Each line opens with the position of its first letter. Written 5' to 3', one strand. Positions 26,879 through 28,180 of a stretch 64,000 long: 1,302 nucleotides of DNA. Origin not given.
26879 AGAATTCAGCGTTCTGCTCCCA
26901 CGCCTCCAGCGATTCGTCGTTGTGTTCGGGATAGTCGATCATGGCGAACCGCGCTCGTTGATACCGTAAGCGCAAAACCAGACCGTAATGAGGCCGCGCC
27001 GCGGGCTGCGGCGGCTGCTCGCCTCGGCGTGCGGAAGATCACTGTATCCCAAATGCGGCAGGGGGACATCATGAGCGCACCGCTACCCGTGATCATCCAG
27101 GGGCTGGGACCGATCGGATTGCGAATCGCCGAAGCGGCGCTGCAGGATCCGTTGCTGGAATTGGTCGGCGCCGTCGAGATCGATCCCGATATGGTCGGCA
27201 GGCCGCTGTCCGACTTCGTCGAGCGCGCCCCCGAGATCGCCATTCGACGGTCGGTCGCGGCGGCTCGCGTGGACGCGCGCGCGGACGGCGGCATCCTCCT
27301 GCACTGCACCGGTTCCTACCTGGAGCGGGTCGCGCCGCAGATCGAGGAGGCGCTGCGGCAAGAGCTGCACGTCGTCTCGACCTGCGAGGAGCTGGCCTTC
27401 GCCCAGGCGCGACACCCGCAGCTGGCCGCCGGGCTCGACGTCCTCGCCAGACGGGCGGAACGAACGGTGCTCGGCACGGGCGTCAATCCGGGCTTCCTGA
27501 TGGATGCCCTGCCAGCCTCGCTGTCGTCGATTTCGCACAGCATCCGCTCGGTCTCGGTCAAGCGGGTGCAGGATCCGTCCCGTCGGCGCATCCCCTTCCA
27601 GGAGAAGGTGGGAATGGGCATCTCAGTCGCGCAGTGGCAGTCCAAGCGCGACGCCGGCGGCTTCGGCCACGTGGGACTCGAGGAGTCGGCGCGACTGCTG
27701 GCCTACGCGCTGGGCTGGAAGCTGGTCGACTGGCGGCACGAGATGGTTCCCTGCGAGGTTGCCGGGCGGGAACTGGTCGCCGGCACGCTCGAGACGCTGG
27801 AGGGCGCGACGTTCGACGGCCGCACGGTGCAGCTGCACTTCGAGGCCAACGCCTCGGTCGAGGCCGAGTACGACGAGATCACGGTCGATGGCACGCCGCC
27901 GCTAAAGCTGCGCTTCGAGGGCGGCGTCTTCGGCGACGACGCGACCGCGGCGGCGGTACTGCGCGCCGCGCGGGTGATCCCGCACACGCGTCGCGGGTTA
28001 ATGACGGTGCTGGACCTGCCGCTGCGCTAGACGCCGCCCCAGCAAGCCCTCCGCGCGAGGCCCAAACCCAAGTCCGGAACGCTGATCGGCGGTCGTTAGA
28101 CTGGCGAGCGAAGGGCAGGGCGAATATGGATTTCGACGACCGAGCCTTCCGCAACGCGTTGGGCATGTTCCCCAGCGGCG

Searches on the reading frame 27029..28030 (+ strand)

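Call 52: search_protein_families(library=pfam, max_evalue=0.0001, proteins=[window:27029-28030:+])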
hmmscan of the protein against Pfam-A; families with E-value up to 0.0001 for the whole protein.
window:27029-28030:+ (333 aa): 1 family
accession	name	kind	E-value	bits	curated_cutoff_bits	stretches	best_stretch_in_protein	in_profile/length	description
PF19328.4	DAP_DH_C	-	1.4e-12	48.1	23.3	1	156-332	1-192/206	2,4-diaminopentanoate dehydrogenase C-terminal domain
